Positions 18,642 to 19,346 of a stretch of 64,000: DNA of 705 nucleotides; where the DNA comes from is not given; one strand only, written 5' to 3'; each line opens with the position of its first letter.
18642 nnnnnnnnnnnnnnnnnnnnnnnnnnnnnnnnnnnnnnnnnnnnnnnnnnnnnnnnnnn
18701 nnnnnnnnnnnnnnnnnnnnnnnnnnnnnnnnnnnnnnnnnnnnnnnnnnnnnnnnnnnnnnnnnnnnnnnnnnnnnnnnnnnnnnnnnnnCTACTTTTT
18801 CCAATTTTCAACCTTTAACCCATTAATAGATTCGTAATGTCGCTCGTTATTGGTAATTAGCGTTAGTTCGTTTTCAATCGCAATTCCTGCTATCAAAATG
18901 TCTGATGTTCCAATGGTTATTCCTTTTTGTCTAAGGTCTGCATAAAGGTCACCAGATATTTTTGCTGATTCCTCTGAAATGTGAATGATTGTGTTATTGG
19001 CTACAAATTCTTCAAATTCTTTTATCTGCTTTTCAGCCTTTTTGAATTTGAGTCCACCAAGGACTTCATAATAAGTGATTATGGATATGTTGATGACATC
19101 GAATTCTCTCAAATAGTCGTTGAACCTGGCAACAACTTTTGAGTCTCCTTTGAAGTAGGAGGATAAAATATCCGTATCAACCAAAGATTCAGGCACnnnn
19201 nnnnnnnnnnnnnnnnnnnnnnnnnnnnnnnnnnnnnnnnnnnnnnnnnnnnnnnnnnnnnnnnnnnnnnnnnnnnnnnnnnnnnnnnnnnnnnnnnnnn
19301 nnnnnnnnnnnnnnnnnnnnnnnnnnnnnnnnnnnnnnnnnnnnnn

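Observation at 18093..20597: Composite repeat island between tamA and glgP carrying a vapBC cassette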

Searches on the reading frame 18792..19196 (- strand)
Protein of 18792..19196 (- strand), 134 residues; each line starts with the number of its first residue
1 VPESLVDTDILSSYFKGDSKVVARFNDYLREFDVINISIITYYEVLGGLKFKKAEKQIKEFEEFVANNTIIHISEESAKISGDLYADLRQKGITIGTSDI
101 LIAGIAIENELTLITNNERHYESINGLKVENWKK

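Call 5: search_protein_families(library=pfam, proteins=[window:18792-19196:-], max_evalue=0.01)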
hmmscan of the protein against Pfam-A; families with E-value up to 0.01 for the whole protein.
window:18792-19196:- (134 aa): 1 family
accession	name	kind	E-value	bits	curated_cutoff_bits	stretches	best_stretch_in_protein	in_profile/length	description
PF01850.27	PIN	-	3.3e-12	47.5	23.6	1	5-121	2-115/120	PIN domain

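Call 14: find_encoding_contigs(protein=window:18792-19196:-, flank=10000, max_places=10)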
Protein window:18792-19196:- (134 aa): 1 contig read that carries it; 1 place shown.
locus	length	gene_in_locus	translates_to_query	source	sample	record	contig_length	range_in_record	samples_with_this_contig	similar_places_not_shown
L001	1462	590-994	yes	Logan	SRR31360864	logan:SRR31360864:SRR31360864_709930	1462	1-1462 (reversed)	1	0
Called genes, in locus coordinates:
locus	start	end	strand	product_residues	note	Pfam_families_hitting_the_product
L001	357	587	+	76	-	-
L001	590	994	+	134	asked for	PF01850:PIN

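Call 37: find_homologous_proteins(query=window:18792-19196:-, max_evalue=0.00001)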
Query window:18792-19196:- (134 aa): 608 proteins with E <= 0.00001 among 627 candidates; the best 120 are listed.
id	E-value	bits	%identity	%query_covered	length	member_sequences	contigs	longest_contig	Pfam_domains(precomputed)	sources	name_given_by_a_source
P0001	1.8e-79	282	100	100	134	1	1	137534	PF01850.28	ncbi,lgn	ncbi:MAG: type II toxin-antitoxin system VapC family toxin [Bacteroidia bacterium]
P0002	2.4e-73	262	90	100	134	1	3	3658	PF01850.28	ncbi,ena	-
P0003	2.5e-73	262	90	100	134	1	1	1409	PF01850.28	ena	-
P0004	5.8e-73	261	90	100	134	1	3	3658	PF01850.28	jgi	jgi:tRNA(fMet)-specific endonuclease VapC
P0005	6.7e-73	260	89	100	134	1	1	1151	PF01850.28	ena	-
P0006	8.6e-73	260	90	100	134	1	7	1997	PF01850.28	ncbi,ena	-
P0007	8.9e-73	260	90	100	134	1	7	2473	PF01850.28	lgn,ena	-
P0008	1.0e-72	260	92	100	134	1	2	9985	PF01850.28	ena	-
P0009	1.3e-72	259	90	100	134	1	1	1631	PF01850.28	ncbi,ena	-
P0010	1.3e-72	259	90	100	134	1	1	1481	PF01850.28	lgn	-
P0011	2.0e-72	259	90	100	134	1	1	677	PF01850.28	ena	-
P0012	2.1e-72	259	89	100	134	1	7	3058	PF01850.28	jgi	jgi:tRNA(fMet)-specific endonuclease VapC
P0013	2.2e-72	259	89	100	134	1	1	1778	PF01850.28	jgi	jgi:tRNA(fMet)-specific endonuclease VapC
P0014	2.5e-72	258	89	100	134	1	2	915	PF01850.28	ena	-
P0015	2.6e-72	258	91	100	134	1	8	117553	PF01850.28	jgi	jgi:tRNA(fMet)-specific endonuclease VapC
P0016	2.6e-72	258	89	100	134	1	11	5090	PF01850.28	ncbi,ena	-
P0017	2.7e-72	258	87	100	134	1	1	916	PF01850.28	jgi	jgi:tRNA(fMet)-specific endonuclease VapC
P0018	3.1e-72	258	89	100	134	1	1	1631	PF01850.28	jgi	jgi:tRNA(fMet)-specific endonuclease VapC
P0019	3.2e-72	258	91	100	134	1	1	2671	PF01850.28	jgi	jgi:tRNA(fMet)-specific endonuclease VapC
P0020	3.3e-72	258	90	100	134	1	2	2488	PF01850.28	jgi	jgi:tRNA(fMet)-specific endonuclease VapC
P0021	3.5e-72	258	90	100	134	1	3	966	PF01850.28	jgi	jgi:tRNA(fMet)-specific endonuclease VapC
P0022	4.9e-72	258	89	100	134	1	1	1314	PF01850.28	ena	-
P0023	5.4e-72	257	91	100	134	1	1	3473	PF01850.28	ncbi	-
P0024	5.5e-72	257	89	100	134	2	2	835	PF01850.28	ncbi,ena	-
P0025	5.6e-72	257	88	100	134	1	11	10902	PF01850.28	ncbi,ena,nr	ncbi:MAG: type II toxin-antitoxin system VapC family toxin [Cytophagales bacterium]|nr:type II toxin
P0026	6.3e-72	257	88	100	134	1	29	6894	PF01850.28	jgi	jgi:tRNA(fMet)-specific endonuclease VapC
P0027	6.4e-72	257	88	100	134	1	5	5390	PF01850.28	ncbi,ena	-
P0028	6.8e-72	257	88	100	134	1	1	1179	PF01850.28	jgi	jgi:tRNA(fMet)-specific endonuclease VapC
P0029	6.9e-72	257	90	100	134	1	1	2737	PF01850.28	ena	-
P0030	7.5e-72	257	89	100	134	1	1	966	PF01850.28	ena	-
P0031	9.0e-72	257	87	100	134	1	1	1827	PF01850.28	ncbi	-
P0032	1.0e-71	257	90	100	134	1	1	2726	PF01850.28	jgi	jgi:tRNA(fMet)-specific endonuclease VapC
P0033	1.2e-71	256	88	100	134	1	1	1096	PF01850.28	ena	-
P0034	1.4e-71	256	87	100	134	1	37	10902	PF01850.28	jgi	jgi:tRNA(fMet)-specific endonuclease VapC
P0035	1.4e-71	256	87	100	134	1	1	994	PF01850.28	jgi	jgi:tRNA(fMet)-specific endonuclease VapC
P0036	1.6e-71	256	91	100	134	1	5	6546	PF01850.28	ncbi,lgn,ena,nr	ncbi:MAG: type II toxin-antitoxin system VapC family toxin [Cytophagales bacterium]|nr:type II toxin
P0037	1.6e-71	256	87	100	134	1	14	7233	PF01850.28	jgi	jgi:tRNA(fMet)-specific endonuclease VapC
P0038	1.6e-71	256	90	100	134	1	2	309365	PF01850.28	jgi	jgi:tRNA(fMet)-specific endonuclease VapC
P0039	1.7e-71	256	90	100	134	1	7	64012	PF01850.28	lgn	-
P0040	1.9e-71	256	90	100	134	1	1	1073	PF01850.28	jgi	jgi:tRNA(fMet)-specific endonuclease VapC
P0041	2.0e-71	256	88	100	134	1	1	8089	PF01850.28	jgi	jgi:tRNA(fMet)-specific endonuclease VapC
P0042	2.0e-71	256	87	100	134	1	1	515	PF01850.28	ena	-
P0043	2.2e-71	255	87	100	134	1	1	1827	PF01850.28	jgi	jgi:tRNA(fMet)-specific endonuclease VapC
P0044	2.3e-71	255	87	100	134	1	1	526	PF01850.28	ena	-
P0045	2.3e-71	255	87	100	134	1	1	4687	PF01850.28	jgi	jgi:tRNA(fMet)-specific endonuclease VapC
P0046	2.7e-71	255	87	100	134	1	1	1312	PF01850.28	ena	-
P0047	2.7e-71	255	88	100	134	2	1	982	PF01850.28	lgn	-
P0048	2.8e-71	255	90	100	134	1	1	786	PF01850.28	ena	-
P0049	2.8e-71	255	91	100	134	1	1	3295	PF01850.28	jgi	jgi:tRNA(fMet)-specific endonuclease VapC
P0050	3.0e-71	255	87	100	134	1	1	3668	PF01850.28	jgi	jgi:tRNA(fMet)-specific endonuclease VapC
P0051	3.1e-71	255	87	100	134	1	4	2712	PF01850.28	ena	-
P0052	3.5e-71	255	87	100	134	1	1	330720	PF01850.28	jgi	-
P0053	3.8e-71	255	90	100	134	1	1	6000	PF01850.28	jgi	-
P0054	4.1e-71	255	90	100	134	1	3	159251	PF01850.28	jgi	jgi:tRNA(fMet)-specific endonuclease VapC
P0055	4.2e-71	255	87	100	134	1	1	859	PF01850.28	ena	-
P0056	4.3e-71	255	90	100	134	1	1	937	PF01850.28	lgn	-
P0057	4.5e-71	254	87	100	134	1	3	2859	PF01850.28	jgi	jgi:tRNA(fMet)-specific endonuclease VapC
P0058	4.7e-71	254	87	100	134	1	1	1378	PF01850.28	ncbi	-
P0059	4.9e-71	254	90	100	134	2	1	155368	PF01850.28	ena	-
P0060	4.9e-71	254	87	100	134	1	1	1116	PF01850.28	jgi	jgi:tRNA(fMet)-specific endonuclease VapC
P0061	7.5e-71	254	87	100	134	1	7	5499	PF01850.28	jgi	jgi:tRNA(fMet)-specific endonuclease VapC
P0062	7.9e-71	254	88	100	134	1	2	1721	PF01850.28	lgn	-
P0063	8.3e-71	254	90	100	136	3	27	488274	PF01850.28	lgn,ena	-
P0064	1.0e-70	253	89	100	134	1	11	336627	PF01850.28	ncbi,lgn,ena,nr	ncbi:MAG: type II toxin-antitoxin system VapC family toxin [Cyclobacteriaceae bacterium]|nr:type II 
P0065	1.1e-70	253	87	100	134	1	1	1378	PF01850.28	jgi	-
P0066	1.3e-70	253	87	100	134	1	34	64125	PF01850.28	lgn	-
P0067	1.3e-70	253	87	100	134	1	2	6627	PF01850.28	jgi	jgi:tRNA(fMet)-specific endonuclease VapC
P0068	1.3e-70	253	89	100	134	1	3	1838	PF01850.28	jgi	jgi:tRNA(fMet)-specific endonuclease VapC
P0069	1.5e-70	253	87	100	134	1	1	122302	PF01850.28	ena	-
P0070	1.7e-70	253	89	100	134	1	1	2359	PF01850.28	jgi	jgi:tRNA(fMet)-specific endonuclease VapC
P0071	2.1e-70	252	89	100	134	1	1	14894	PF01850.28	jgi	jgi:tRNA(fMet)-specific endonuclease VapC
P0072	2.5e-70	252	88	100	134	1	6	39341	PF01850.28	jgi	-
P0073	2.8e-70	252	89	100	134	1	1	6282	PF01850.28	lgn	-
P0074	3.1e-70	252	89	100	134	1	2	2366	PF01850.28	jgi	jgi:tRNA(fMet)-specific endonuclease VapC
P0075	3.2e-70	252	90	100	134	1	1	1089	PF01850.28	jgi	jgi:tRNA(fMet)-specific endonuclease VapC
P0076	5.0e-70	251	87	100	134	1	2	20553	PF01850.28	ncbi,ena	-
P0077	5.1e-70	251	90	100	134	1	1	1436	PF01850.28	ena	-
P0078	5.7e-70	251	88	100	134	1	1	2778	PF01850.28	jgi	-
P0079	6.4e-70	251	87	100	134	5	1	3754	PF01850.28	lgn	-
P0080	8.1e-70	250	89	99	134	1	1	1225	PF01850.28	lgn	-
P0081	9.8e-70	250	87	100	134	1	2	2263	PF01850.28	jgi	jgi:tRNA(fMet)-specific endonuclease VapC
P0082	1.0e-69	250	87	100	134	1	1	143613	PF01850.28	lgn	-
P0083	1.1e-69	250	87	99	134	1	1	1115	PF01850.28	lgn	-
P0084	1.1e-69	250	88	100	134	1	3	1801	PF01850.28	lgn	-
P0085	1.2e-69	250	87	100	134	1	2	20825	PF01850.28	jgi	-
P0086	1.3e-69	250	86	99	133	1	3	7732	PF01850.28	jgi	jgi:tRNA(fMet)-specific endonuclease VapC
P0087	1.6e-69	249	86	100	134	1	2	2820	PF01850.28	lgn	-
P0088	1.8e-69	249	87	100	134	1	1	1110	PF01850.28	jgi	jgi:tRNA(fMet)-specific endonuclease VapC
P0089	1.8e-69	249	87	100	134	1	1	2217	PF01850.28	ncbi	-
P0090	2.2e-69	249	86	99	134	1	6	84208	PF01850.28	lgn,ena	-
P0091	2.9e-69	249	87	100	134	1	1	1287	PF01850.28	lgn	-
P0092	3.7e-69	248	87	100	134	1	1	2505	PF01850.28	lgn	-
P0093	3.8e-69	248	91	96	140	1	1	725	PF01850.28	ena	-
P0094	6.3e-69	248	87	100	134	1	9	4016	PF01850.28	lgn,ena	-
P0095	9.2e-69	247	87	100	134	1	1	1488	PF01850.28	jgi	-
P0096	1.3e-68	246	86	99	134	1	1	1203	PF01850.28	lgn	-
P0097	1.4e-68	246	86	99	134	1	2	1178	PF01850.28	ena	-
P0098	1.6e-68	246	86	100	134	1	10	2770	PF01850.28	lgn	-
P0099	2.0e-68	246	87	100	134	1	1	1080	PF01850.28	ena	-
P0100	2.4e-68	246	85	100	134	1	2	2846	PF01850.28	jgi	-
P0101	2.6e-68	246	85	100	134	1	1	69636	PF01850.28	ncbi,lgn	-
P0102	2.6e-68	246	84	100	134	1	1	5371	PF01850.28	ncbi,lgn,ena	-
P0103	2.7e-68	245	87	100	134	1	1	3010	PF01850.28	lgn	-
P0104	2.8e-68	245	86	100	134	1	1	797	PF01850.28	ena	-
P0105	2.8e-68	245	84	100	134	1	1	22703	PF01850.28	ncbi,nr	ncbi:MAG: type II toxin-antitoxin system VapC family toxin [Cyclobacteriaceae bacterium]|nr:type II 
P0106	3.7e-68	245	86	100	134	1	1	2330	PF01850.28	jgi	-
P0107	6.4e-68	244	84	100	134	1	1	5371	PF01850.28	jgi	jgi:tRNA(fMet)-specific endonuclease VapC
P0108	1.3e-67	243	86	100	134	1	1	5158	PF01850.28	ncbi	-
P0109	1.5e-67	243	84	100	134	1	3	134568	PF01850.28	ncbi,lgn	-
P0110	6.4e-67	241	83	100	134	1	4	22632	PF01850.28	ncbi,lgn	-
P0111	6.6e-67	241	82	100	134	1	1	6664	PF01850.28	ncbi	-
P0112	3.1e-66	239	85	99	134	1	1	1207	PF01850.28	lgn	-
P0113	5.6e-66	238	85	100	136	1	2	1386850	PF01850.28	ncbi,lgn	ncbi:MAG: type II toxin-antitoxin system VapC family toxin [Cyclobacteriaceae bacterium]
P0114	1.2e-65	237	82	100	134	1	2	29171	PF01850.28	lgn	-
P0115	4.1e-65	235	83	100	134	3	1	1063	PF01850.28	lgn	-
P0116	9.3e-65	234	81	100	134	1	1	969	PF01850.28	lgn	-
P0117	1.0e-64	234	83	100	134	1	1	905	PF01850.28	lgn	-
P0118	1.3e-64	234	79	100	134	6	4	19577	PF01850.28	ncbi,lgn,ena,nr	ncbi:MAG TPA: type II toxin-antitoxin system VapC family toxin [Cyclobacteriaceae bacterium]|nr:type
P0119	1.5e-64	233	83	99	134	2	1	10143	PF01850.28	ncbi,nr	ncbi:MAG: type II toxin-antitoxin system VapC family toxin [Cyclobacteriaceae bacterium]|nr:type II 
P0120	1.7e-64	233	80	100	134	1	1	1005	PF01850.28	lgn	-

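Call 39: find_encoding_contigs(protein=P0063, flank=4000, max_places=10)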
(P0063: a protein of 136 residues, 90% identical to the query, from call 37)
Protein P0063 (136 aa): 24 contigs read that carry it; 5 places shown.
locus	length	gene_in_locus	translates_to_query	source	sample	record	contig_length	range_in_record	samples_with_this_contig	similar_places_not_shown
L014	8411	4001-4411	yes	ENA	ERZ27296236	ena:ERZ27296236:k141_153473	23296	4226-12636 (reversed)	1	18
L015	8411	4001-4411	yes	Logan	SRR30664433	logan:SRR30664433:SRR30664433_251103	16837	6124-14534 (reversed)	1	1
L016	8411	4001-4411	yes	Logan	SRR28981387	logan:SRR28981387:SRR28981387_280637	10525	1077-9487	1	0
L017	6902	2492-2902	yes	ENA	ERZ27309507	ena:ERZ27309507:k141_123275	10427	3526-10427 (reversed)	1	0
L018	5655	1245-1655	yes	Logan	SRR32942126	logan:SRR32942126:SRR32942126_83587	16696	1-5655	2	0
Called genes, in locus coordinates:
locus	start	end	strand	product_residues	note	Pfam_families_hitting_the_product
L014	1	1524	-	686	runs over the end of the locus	PF07695:7TMR-DISM_7TM, PF00989:PAS (weak), PF00158:Sigma54_activat, PF14532:Sigma54_activ_2, PF07728:AAA_5 (weak), PF25601:AAA_lid_14, PF02954:HTH_8 (weak)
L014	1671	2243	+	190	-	PF27257:HI_0787_N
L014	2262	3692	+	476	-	PF16656:Pur_ac_phosph_N (weak), PF00149:Metallophos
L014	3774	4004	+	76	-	-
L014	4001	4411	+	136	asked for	PF01850:PIN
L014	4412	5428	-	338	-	-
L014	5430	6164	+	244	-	-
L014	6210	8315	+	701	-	-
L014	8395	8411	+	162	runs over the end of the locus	-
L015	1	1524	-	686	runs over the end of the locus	PF07695:7TMR-DISM_7TM, PF00989:PAS (faint), PF00158:Sigma54_activat, PF14532:Sigma54_activ_2, PF07728:AAA_5 (weak), PF25601:AAA_lid_14, PF02954:HTH_8 (weak)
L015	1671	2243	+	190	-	PF27257:HI_0787_N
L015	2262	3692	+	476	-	PF16656:Pur_ac_phosph_N (weak), PF00149:Metallophos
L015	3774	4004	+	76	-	-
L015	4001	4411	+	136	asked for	PF01850:PIN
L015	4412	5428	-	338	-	-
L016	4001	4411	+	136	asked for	PF01850:PIN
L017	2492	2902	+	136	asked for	PF01850:PIN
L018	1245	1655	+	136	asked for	PF01850:PIN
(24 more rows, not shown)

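Call 40: find_encoding_contigs(protein=P0064, flank=4000, max_places=10)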
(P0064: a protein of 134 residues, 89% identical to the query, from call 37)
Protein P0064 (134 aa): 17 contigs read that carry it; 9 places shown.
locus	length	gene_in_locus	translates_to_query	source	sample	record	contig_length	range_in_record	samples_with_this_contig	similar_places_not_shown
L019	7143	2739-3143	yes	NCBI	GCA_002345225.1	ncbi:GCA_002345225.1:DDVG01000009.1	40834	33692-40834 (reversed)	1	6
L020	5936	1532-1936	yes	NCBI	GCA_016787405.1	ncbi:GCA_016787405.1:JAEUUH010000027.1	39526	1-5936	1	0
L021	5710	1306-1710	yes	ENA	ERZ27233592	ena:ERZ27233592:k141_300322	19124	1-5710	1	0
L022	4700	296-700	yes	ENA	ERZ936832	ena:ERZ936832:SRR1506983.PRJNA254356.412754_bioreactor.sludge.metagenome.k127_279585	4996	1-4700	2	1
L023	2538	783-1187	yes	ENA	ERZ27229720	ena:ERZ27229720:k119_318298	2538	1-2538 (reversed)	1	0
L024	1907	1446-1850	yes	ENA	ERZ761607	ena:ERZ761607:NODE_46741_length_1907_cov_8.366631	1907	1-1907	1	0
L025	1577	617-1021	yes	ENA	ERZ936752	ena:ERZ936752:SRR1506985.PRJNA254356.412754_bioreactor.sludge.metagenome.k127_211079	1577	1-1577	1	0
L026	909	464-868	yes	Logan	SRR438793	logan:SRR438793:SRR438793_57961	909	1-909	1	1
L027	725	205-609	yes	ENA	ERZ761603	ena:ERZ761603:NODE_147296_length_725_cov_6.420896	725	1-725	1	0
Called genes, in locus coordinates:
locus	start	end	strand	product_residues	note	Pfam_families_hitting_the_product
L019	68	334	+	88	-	PF01527:HTH_Tnp_1, PF13384:HTH_23 (weak)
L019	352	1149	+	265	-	PF00665:rve, PF13683:rve_3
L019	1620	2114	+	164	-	-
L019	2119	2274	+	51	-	-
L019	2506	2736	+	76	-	-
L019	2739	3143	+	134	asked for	PF01850:PIN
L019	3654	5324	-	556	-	PF00171:Aldedh, PF05893:LuxC (weak)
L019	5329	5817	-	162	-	-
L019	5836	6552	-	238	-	PF13852:DUF4197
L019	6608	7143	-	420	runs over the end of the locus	PF01070:FMN_dh, PF05690:ThiG (faint)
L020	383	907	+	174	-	-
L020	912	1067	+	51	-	-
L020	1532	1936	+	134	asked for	PF01850:PIN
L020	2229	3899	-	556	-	PF00171:Aldedh, PF05893:LuxC (weak)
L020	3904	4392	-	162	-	-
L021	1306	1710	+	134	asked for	PF01850:PIN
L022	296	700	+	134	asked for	PF01850:PIN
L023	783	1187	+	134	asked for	PF01850:PIN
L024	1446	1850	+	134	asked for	PF01850:PIN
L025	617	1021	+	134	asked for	PF01850:PIN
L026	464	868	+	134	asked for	PF01850:PIN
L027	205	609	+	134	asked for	PF01850:PIN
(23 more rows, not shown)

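Call 47: find_encoding_contigs(protein=P0015, flank=4000, max_places=10)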
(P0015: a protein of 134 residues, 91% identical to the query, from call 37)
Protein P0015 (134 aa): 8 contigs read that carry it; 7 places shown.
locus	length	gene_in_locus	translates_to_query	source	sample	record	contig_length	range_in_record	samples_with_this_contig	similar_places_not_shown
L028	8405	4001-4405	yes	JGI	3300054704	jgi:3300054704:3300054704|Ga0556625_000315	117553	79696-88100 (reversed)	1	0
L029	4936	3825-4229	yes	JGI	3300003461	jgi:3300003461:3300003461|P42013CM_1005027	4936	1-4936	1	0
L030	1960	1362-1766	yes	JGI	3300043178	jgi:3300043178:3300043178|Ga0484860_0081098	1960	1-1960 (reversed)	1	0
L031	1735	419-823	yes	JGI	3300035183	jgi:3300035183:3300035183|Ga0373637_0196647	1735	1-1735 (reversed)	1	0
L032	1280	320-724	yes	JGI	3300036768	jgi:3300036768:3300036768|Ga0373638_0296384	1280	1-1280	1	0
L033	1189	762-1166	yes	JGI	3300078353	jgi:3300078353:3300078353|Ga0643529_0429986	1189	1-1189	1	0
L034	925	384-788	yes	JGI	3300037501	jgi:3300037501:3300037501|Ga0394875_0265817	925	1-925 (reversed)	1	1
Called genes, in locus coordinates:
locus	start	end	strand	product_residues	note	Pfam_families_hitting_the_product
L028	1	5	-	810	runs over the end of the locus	PF12704:MacB_PCD, PF02687:FtsX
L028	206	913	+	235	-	PF20772:TACO1_YebC_N, PF01709:Transcrip_reg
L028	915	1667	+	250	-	-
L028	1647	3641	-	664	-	PF27449:LtaS_N (weak), PF00884:Sulfatase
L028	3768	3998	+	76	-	-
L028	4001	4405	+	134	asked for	PF01850:PIN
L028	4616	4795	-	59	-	-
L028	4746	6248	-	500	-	PF00370:FGGY_N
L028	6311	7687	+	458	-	PF07690:MFS_1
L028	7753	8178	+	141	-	PF06803:DUF1232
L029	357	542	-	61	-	-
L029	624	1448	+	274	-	PF01541:GIY-YIG (faint)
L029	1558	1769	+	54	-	-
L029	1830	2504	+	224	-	-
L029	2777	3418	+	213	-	PF13787:HXXEE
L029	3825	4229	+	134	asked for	PF01850:PIN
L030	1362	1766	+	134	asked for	PF01850:PIN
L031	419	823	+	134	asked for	PF01850:PIN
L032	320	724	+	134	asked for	PF01850:PIN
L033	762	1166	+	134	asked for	PF01850:PIN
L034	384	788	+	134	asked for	PF01850:PIN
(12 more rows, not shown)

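Call 48: find_encoding_contigs(protein=P0008, flank=4000, max_places=10)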
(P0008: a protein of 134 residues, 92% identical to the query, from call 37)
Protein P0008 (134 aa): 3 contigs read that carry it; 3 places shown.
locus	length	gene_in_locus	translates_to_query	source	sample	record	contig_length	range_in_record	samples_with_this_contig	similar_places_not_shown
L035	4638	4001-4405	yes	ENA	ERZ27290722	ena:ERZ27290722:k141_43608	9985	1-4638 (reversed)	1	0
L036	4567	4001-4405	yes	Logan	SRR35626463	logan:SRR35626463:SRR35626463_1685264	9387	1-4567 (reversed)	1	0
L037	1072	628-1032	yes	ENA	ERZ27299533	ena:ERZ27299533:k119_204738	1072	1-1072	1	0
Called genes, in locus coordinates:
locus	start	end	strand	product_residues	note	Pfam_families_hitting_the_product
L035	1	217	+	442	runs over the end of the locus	PF04326:SLFN_AlbA_2, PF13749:HATPase_c_4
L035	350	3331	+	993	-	PF22548:AEP-TOTE, PF00270:DEAD, PF04851:ResIII, PF13401:AAA_22 (faint), PF00271:Helicase_C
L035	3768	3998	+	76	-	-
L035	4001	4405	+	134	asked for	PF01850:PIN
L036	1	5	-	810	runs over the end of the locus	PF12704:MacB_PCD, PF02687:FtsX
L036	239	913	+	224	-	PF20772:TACO1_YebC_N, PF01709:Transcrip_reg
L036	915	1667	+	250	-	-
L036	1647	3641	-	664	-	PF27449:LtaS_N (weak), PF00884:Sulfatase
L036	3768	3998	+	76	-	-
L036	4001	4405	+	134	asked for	PF01850:PIN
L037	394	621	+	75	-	-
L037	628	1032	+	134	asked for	PF01850:PIN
